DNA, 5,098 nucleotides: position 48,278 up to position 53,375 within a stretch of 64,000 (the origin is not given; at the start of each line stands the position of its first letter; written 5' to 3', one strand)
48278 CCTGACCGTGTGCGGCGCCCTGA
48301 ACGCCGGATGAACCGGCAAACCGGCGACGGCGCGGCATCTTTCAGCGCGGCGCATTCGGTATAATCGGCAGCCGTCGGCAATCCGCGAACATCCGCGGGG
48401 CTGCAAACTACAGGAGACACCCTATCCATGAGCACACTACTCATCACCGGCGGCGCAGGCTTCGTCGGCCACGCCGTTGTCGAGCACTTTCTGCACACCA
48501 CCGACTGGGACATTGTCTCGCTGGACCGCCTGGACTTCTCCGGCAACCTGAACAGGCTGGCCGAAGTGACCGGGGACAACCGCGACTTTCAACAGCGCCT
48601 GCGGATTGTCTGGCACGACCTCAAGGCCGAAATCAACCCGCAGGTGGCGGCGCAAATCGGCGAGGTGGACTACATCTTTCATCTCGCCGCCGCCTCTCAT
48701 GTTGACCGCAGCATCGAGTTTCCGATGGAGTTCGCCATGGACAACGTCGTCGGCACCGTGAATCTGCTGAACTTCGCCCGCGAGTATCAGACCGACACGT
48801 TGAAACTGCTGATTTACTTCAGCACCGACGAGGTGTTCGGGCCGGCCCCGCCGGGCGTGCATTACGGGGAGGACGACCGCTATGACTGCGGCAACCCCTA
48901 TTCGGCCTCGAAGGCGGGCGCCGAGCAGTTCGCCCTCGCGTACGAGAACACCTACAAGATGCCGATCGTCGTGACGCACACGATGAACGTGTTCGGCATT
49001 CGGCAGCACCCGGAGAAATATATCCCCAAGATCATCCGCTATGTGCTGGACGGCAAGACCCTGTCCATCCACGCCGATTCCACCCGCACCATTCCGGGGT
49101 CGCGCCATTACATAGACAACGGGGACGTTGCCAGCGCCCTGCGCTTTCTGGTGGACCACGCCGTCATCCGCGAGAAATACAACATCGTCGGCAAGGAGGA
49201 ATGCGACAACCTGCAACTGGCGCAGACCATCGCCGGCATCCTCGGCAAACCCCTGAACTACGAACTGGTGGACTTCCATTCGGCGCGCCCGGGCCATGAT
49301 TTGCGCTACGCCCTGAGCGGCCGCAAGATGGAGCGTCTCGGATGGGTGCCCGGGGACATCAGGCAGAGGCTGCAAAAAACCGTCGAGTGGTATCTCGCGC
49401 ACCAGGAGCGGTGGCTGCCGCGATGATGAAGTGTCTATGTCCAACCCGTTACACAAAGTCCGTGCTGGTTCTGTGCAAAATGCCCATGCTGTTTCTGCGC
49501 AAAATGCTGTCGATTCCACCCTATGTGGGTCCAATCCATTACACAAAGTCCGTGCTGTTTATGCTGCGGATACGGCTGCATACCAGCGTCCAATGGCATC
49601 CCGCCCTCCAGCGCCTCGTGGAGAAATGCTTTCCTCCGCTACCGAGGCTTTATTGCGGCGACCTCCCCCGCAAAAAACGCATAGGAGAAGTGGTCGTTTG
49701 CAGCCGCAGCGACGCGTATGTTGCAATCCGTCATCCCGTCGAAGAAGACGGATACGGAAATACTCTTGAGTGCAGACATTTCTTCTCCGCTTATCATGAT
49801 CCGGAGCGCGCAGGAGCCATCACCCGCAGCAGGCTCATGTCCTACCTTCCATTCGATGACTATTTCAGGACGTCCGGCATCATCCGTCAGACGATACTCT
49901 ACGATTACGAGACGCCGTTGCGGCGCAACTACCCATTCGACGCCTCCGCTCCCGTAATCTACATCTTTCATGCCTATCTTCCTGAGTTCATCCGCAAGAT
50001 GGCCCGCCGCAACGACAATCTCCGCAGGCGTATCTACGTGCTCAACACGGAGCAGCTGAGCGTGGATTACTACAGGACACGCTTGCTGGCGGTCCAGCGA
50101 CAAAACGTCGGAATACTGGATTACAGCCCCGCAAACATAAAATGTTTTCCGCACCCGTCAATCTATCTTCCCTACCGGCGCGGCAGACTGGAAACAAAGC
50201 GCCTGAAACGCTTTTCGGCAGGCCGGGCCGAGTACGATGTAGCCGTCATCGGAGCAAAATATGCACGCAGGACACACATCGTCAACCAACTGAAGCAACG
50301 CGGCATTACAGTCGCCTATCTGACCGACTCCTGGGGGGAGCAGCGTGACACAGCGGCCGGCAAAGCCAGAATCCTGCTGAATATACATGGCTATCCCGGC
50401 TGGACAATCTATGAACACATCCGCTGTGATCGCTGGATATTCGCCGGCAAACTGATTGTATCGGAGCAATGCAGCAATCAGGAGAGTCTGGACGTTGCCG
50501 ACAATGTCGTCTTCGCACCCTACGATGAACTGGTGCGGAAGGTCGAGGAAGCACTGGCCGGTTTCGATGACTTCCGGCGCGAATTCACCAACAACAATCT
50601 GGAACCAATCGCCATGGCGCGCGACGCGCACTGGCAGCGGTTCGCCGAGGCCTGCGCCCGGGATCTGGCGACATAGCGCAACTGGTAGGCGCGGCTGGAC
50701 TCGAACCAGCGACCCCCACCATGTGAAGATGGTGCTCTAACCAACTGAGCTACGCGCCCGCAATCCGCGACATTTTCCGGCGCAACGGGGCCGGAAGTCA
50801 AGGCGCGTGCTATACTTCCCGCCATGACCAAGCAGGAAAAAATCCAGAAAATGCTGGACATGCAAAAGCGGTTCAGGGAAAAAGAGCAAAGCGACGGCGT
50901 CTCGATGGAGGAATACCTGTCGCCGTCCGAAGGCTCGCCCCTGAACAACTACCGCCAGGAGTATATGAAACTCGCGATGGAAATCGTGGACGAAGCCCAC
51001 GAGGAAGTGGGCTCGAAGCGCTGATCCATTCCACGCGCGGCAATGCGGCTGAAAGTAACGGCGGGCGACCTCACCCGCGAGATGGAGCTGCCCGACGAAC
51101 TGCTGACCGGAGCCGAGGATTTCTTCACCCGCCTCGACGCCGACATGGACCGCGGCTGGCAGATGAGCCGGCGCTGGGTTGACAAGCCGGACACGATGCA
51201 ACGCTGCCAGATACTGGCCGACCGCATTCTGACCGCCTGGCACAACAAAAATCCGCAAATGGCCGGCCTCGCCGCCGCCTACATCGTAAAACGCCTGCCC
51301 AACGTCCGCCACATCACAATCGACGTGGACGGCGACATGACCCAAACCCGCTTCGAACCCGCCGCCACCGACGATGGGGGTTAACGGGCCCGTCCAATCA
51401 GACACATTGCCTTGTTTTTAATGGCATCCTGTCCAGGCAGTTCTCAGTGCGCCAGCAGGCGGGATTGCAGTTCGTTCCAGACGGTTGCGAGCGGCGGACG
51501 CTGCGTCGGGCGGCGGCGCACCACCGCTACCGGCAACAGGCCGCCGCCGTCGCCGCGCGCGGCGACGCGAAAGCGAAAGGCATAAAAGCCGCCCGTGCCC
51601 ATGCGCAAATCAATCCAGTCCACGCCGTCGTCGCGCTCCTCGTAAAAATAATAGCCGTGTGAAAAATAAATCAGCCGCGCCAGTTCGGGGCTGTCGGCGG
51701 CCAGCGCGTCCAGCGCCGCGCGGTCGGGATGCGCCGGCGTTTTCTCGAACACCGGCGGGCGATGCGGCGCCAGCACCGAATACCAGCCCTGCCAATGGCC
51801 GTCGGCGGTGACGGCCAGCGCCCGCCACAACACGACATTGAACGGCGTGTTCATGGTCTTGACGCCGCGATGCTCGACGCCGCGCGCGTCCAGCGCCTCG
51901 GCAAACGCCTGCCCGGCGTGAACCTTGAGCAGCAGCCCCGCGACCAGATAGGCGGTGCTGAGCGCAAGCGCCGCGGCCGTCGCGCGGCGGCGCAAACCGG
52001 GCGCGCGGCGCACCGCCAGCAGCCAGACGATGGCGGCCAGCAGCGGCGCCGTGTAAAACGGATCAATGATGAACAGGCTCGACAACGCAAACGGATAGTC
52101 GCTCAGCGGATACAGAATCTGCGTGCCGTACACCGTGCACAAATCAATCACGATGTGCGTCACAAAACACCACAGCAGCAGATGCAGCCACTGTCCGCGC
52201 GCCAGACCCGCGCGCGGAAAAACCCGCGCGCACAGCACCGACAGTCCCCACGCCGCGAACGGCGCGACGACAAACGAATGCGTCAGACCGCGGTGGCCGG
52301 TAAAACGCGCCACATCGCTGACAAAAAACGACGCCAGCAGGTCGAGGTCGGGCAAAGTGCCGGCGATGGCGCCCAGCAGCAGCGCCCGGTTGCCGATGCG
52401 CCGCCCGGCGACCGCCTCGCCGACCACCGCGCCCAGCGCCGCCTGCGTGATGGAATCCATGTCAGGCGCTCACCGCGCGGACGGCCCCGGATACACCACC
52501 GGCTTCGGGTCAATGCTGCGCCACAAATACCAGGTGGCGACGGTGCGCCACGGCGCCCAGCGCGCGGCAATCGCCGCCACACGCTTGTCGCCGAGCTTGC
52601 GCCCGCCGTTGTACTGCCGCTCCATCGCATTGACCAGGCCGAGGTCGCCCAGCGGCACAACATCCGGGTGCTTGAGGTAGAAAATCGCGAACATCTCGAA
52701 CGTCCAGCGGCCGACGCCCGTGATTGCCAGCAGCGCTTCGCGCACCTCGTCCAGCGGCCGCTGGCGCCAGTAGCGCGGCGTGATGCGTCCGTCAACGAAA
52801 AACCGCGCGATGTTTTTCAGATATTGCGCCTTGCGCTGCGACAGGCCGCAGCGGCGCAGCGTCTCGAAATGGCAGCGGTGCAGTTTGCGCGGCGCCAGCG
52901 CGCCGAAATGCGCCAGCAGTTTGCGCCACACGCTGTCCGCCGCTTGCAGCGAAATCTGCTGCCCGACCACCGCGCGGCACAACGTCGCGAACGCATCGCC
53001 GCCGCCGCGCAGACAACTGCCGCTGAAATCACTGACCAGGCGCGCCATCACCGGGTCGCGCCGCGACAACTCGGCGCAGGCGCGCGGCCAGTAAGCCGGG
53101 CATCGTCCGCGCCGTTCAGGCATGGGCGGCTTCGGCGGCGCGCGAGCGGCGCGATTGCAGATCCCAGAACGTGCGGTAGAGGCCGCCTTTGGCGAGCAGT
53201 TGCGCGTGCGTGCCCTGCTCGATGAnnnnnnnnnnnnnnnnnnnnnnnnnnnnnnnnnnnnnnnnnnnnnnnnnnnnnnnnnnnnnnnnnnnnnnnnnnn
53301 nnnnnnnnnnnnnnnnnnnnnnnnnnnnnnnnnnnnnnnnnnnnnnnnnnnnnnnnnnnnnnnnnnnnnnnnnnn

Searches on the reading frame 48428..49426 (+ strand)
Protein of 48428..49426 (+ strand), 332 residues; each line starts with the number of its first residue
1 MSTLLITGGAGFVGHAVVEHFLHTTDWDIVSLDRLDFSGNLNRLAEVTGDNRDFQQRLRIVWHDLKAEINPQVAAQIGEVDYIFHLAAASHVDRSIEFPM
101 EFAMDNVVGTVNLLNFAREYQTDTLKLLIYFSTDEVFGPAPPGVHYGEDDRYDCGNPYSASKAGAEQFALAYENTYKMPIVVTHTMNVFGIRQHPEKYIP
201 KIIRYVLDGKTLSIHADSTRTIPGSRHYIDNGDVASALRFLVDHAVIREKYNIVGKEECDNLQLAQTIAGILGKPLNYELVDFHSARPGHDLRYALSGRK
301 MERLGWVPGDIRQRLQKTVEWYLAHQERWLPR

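Call 69: search_protein_families(library=pfam, proteins=[window:48428-49426:+], max_evalue=0.00001)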
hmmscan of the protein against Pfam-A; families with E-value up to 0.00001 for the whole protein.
window:48428-49426:+ (332 aa): 6 families
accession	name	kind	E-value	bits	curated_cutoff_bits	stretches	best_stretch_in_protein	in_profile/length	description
PF16363.11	GDP_Man_Dehyd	-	5.6e-44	151.4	27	1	5-308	1-321/332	GDP-mannose 4,6 dehydratase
PF01370.27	Epimerase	-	3.9e-41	141.5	20.9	1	5-253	2-239/240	NAD dependent epimerase/dehydratase family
PF07993.18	NAD_binding_4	-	8.4e-15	55.1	20.1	1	6-206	1-222/258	Male sterility protein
PF01073.25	3Beta_HSD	-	5.2e-14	52.4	22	1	5-210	1-201/280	3-beta hydroxysteroid dehydrogenase/isomerase family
PF04321.23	RmlD_sub_bind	-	1.2e-13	51.2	27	1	3-270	2-229/287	RmlD substrate binding domain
PF02719.21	Polysacc_synt_2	-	1.6e-12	47.7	20.2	1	4-139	1-134/293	Polysaccharide biosynthesis protein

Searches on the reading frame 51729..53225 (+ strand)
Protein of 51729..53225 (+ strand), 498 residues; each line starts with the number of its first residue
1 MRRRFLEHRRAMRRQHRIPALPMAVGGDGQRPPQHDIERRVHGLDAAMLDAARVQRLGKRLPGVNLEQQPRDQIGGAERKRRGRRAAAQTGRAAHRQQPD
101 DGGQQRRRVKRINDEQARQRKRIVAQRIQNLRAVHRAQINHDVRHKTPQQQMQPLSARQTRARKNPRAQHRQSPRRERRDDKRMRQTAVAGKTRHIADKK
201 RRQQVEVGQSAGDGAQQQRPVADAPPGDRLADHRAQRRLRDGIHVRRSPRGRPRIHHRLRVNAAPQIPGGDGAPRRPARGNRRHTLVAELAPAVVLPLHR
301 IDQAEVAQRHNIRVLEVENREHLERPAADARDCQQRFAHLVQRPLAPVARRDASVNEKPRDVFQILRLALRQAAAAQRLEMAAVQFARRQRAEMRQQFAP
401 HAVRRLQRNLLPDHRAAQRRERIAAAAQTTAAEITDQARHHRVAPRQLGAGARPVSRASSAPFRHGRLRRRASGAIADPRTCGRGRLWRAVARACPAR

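Call 67: find_encoding_contigs(protein=window:51729-53225:+, flank=10000, max_places=1)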
Protein window:51729-53225:+ (498 aa): no gene with exactly this product is on record in the collection.

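Call 69: search_protein_families(library=pfam, proteins=[window:51729-53225:+], max_evalue=0.00001)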
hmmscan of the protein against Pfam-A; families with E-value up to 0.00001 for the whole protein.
window:51729-53225:+ (498 aa): 0 families
